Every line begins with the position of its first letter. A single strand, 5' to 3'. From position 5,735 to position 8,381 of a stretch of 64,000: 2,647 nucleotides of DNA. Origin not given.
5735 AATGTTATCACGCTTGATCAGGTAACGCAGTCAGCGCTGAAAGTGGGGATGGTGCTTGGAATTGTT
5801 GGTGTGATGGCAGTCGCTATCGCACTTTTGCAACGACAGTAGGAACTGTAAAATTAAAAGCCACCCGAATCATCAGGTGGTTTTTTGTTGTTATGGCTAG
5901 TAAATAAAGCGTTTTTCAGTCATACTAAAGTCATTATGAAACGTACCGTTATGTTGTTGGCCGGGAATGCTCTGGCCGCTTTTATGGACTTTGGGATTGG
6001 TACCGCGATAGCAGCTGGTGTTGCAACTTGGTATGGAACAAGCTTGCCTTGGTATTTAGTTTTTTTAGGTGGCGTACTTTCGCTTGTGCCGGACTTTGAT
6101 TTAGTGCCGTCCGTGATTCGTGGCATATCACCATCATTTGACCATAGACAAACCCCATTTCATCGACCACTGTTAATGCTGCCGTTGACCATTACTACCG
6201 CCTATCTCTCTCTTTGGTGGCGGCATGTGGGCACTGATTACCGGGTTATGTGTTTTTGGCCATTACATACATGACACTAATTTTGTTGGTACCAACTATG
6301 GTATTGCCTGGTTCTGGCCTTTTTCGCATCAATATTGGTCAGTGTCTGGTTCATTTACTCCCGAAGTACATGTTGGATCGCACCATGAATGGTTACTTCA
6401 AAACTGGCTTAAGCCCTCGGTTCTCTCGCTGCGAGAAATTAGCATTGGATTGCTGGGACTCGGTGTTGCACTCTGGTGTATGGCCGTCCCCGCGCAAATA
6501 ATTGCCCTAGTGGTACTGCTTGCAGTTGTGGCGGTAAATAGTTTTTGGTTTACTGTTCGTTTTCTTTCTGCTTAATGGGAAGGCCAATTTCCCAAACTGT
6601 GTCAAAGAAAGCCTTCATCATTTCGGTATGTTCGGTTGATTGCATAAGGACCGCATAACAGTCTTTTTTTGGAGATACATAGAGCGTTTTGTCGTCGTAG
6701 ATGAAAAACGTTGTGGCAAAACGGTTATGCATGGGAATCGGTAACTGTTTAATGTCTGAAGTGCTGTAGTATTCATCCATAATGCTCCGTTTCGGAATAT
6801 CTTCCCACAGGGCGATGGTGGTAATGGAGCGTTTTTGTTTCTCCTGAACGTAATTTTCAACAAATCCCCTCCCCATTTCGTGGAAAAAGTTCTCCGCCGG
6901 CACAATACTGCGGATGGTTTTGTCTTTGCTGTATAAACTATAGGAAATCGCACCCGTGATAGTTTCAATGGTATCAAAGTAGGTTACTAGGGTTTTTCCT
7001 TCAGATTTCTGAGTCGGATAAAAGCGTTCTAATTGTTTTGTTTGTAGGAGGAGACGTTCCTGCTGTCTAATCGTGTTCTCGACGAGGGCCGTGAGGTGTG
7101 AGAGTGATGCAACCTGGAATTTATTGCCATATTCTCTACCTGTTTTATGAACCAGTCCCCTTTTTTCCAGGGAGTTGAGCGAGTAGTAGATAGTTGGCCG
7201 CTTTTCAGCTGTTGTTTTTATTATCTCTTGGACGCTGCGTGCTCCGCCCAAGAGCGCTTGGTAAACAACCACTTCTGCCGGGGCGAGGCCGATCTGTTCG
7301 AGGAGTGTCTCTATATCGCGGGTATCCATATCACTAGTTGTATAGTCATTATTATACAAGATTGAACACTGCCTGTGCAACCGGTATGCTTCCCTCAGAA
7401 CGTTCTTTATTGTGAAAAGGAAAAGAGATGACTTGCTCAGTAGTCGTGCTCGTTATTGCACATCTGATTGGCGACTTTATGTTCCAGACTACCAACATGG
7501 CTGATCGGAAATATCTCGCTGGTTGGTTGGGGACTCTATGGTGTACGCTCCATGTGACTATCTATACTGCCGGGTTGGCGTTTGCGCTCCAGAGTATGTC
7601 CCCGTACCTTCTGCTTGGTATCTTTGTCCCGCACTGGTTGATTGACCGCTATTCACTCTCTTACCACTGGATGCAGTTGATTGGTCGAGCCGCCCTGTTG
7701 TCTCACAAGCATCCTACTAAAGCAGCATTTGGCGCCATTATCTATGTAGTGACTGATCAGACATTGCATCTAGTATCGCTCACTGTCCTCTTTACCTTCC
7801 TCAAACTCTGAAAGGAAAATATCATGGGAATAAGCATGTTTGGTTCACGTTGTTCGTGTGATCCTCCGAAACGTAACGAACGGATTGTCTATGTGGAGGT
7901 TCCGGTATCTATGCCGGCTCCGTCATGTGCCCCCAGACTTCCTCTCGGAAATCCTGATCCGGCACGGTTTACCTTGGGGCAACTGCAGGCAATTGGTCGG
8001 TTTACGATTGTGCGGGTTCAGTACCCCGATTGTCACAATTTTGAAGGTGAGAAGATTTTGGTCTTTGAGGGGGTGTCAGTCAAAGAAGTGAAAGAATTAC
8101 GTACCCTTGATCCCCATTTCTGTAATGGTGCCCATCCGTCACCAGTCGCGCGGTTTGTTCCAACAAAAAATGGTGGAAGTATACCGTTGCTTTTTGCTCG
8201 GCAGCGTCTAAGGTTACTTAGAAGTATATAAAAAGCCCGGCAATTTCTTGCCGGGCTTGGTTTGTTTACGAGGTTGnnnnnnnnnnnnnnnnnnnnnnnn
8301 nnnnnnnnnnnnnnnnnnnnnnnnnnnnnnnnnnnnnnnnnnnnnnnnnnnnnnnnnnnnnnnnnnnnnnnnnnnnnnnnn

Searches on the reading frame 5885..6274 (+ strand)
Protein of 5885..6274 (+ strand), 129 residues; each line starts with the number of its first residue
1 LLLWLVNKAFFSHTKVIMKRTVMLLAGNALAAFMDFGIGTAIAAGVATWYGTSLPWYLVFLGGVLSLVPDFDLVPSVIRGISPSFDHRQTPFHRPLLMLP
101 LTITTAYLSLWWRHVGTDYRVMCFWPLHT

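Call 14: search_protein_families(library=pfam, proteins=[window:5885-6274:+], max_evalue=0.1)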
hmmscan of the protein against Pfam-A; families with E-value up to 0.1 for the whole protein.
window:5885-6274:+ (129 aa): 2 families
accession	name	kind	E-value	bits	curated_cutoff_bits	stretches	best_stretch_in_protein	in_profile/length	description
PF04307.19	YdjM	-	2.9e-05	24.1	29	1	37-115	8-88/176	YdjM inner membrane protein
PF00336.23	DNA_pol_viral_C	-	0.017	15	22.4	1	51-111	165-224/241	DNA polymerase (viral) C-terminal domain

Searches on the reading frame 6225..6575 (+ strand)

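Call 14: search_protein_families(library=pfam, proteins=[window:6225-6575:+], max_evalue=0.1)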
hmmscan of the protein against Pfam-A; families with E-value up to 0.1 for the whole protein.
window:6225-6575:+ (116 aa): 1 family
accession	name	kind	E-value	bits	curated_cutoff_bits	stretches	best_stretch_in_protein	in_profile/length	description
PF04307.19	YdjM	-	0.0029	17.6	29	1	3-79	92-146/176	YdjM inner membrane protein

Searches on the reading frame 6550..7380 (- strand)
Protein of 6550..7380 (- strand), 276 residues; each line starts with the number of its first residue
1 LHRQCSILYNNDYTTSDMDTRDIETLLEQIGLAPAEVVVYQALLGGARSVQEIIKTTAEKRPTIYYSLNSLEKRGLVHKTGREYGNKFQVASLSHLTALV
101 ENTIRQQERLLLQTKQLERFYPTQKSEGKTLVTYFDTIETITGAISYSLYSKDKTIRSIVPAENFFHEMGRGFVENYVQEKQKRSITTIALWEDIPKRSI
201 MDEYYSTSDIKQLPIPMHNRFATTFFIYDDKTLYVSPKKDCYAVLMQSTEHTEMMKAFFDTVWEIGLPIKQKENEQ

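Call 14: search_protein_families(library=pfam, proteins=[window:6550-7380:-], max_evalue=0.1)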
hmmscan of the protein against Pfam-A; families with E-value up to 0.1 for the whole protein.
window:6550-7380:- (276 aa): 7 families
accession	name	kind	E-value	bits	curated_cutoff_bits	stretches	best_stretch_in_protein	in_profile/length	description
PF01978.25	TrmB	-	2.1e-09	37.5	25.6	1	27-83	1-58/68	Sugar-specific transcriptional regulator TrmB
PF12840.13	HTH_20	-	0.0012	19.2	27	1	39-78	9-49/51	Helix-turn-helix domain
PF01022.26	HTH_5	-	0.0036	17.6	22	1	42-79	10-47/47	Bacterial regulatory protein, arsR family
PF25213.1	HVO_A0261_N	-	0.007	16.7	35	1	36-84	13-61/86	HVO_A0261 N-terminal domain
PF09339.16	HTH_IclR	-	0.029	14.6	22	1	49-79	20-50/52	IclR helix-turn-helix domain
PF12802.13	MarR_2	-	0.033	14.8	27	1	46-80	17-53/61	MarR family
PF25559.1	DUF7931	-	0.046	13.8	27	0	206-268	79-142/149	Domain of unknown function (DUF7931)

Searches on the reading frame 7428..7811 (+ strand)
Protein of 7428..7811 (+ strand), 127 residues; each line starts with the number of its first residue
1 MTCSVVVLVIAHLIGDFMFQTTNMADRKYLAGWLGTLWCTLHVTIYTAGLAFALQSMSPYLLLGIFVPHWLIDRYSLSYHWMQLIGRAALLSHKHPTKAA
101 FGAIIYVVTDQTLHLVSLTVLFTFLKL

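Call 14: search_protein_families(library=pfam, proteins=[window:7428-7811:+], max_evalue=0.1)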
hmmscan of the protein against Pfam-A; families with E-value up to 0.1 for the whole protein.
window:7428-7811:+ (127 aa): 2 families
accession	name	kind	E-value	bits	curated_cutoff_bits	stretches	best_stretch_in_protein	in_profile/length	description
PF11750.13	DUF3307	-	1.7e-11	44.7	23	1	6-123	3-107/127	Protein of unknown function (DUF3307)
PF19732.4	SpoIIE_N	-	0.068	12.1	27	0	70-122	36-88/605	Stage II sporulation protein E N-terminal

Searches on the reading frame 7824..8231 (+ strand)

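Call 14: search_protein_families(library=pfam, proteins=[window:7824-8231:+], max_evalue=0.1)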
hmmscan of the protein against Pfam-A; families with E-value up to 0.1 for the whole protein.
window:7824-8231:+ (135 aa): 1 family
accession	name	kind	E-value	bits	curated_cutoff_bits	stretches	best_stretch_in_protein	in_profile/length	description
PF12824.13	MRP-L20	-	0.032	14.8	30.4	1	15-98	21-103/164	Mitochondrial ribosomal protein subunit L20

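Call 89: search_protein_families(library=phrogs, proteins=[window:7824-8231:+], max_evalue=0.01)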
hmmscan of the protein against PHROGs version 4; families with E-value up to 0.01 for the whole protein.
window:7824-8231:+ (135 aa): 1 family
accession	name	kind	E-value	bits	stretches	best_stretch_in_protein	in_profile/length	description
phrog_13501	-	unknown function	7.5e-26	91.4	1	38-124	28-117/121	-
